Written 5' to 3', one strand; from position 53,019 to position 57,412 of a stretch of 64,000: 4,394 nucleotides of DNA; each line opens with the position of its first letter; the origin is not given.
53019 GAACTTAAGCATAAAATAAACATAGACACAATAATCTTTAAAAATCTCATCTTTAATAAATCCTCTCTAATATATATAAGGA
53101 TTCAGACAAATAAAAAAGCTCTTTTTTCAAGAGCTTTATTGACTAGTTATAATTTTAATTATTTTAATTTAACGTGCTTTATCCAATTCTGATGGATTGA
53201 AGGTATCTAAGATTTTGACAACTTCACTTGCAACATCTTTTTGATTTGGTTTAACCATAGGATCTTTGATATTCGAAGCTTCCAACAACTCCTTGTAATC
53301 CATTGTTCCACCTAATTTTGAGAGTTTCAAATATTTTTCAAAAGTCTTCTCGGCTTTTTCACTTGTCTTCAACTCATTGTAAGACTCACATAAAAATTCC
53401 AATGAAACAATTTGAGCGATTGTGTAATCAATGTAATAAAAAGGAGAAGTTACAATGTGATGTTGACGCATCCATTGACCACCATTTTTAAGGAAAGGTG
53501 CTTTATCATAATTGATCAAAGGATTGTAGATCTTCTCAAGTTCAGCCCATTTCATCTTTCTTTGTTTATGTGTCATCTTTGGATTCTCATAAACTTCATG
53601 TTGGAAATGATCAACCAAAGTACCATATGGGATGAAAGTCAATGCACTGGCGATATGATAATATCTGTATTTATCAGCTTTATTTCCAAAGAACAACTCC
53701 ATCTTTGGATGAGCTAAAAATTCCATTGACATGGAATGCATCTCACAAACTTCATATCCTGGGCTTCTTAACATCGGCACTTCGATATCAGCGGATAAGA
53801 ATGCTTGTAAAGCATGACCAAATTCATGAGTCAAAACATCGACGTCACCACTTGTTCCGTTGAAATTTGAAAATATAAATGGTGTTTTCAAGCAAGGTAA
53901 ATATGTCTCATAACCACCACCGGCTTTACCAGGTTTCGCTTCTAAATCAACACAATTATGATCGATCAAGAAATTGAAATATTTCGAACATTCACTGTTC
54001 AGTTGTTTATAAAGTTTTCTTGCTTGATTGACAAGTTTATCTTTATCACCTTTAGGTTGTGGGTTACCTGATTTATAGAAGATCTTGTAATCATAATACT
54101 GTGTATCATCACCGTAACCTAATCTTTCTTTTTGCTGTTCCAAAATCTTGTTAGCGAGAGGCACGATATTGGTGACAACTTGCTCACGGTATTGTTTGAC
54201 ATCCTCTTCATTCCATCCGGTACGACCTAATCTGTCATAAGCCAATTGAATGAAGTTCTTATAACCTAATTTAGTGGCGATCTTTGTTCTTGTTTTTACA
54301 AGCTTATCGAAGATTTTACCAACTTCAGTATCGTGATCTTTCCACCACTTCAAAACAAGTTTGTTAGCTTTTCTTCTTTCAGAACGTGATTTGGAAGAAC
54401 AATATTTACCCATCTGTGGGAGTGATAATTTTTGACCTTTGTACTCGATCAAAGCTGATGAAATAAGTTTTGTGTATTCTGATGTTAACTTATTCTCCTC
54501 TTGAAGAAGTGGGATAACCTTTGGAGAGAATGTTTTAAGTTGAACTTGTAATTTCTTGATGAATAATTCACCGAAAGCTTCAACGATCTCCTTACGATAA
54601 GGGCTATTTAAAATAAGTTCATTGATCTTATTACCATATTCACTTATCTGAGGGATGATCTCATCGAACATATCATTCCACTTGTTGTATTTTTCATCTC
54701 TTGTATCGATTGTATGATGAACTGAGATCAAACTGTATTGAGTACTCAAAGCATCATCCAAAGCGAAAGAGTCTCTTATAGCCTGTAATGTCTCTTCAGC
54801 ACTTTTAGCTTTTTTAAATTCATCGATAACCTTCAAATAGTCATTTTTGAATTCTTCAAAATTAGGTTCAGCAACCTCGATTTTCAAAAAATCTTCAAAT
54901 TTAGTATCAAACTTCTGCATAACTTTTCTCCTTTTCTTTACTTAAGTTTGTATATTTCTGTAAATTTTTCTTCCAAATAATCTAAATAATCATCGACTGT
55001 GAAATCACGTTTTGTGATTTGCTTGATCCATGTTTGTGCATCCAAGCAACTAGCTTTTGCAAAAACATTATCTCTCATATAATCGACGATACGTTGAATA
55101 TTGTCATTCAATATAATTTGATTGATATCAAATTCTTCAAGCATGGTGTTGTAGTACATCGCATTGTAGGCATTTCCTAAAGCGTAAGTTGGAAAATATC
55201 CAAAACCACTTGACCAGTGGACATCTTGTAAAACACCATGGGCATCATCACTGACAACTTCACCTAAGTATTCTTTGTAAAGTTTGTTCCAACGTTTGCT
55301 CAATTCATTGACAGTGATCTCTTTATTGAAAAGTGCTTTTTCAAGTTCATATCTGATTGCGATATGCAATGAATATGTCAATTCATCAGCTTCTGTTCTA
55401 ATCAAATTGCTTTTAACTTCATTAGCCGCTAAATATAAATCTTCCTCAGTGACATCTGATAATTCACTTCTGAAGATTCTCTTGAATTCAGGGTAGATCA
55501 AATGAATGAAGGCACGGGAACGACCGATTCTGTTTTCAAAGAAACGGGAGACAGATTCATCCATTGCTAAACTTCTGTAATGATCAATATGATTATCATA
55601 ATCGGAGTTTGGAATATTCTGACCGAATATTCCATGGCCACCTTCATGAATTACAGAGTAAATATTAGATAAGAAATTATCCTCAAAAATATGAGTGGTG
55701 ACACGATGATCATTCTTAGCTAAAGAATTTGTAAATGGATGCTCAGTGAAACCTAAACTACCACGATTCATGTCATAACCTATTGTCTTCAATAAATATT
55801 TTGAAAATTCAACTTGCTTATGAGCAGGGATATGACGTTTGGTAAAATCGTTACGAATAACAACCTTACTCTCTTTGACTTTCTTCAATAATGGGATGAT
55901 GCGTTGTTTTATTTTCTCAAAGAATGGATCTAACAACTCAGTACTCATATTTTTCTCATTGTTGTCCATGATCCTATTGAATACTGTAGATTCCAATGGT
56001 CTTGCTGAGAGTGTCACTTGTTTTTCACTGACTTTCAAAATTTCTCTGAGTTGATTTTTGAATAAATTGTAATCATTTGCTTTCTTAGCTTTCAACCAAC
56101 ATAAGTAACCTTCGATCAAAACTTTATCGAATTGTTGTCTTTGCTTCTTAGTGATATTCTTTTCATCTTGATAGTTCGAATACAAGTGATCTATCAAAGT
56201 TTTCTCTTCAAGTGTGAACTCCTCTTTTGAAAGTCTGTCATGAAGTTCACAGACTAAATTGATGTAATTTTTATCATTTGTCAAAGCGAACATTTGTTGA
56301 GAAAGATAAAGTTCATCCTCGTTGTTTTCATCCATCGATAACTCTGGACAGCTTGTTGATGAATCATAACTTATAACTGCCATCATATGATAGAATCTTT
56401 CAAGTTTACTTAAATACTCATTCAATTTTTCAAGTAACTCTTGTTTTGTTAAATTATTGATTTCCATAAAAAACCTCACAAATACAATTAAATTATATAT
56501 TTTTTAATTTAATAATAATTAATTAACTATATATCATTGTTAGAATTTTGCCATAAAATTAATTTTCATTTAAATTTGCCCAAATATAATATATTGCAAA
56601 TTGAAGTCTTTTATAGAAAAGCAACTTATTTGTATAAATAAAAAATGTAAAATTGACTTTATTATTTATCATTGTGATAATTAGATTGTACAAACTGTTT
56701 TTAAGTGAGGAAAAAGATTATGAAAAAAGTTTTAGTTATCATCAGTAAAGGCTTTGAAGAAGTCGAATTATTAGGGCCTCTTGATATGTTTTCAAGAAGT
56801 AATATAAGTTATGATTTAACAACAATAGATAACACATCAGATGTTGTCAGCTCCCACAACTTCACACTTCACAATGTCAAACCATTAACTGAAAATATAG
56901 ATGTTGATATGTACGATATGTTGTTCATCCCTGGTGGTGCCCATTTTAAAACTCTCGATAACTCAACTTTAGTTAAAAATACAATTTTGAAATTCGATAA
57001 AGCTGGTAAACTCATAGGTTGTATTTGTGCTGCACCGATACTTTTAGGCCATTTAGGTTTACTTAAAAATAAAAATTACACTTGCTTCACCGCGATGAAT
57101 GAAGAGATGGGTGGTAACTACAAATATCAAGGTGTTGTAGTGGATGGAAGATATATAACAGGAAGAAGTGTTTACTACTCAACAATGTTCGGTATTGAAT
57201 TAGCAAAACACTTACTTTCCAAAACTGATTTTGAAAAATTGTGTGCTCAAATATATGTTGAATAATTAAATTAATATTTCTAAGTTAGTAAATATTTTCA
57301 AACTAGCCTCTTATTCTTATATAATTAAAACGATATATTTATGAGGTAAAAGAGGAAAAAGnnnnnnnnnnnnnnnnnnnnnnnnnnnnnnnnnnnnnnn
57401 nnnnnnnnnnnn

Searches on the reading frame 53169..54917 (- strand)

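Call 56: search_protein_families(library=pfam, proteins=[window:53169-54917:-], max_evalue=1e-8)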
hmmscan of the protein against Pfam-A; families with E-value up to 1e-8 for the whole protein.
window:53169-54917:- (582 aa): 1 family
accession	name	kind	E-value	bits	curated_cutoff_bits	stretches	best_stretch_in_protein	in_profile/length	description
PF01432.26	Peptidase_M3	-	8.5e-24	85.1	27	1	174-560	4-453/457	Peptidase family M3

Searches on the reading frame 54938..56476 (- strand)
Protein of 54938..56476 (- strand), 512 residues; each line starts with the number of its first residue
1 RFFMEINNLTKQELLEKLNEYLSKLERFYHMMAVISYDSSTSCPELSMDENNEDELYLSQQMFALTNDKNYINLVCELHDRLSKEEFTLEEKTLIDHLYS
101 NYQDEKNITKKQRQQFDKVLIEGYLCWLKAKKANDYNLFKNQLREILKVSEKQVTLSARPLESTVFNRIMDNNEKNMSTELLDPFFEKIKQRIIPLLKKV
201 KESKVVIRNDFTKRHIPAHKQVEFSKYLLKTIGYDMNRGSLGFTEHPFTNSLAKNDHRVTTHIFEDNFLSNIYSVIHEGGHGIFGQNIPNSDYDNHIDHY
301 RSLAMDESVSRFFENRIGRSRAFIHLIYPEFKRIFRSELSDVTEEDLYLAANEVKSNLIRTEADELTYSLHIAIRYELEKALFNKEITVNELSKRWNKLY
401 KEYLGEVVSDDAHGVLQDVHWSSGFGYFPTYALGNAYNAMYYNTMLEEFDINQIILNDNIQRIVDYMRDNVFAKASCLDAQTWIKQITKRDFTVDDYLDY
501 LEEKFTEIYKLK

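Call 57: search_protein_families(library=pfam, proteins=[window:54938-56476:-], max_evalue=1e-8)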
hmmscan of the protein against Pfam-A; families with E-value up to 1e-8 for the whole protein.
window:54938-56476:- (512 aa): 1 family
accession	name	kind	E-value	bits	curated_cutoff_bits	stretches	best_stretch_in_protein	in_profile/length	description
PF02074.21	Peptidase_M32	-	2.7e-144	481.9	25.1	1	18-505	2-489/489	Carboxypeptidase Taq (M32) metallopeptidase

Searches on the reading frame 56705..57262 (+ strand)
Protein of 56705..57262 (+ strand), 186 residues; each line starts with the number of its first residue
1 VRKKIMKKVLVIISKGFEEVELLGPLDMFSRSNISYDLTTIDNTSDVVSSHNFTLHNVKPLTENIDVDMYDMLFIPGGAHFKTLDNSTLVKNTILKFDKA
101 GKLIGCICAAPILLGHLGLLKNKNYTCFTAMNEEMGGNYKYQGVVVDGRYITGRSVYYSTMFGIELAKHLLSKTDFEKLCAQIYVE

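Call 57: search_protein_families(library=pfam, proteins=[window:56705-57262:+], max_evalue=1e-8)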
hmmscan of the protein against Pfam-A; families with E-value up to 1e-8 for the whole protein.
window:56705-57262:+ (186 aa): 1 family
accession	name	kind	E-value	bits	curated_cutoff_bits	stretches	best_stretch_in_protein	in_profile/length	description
PF01965.30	DJ-1_PfpI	-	1.4e-29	103.5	26.6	1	7-168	1-164/165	DJ-1/PfpI family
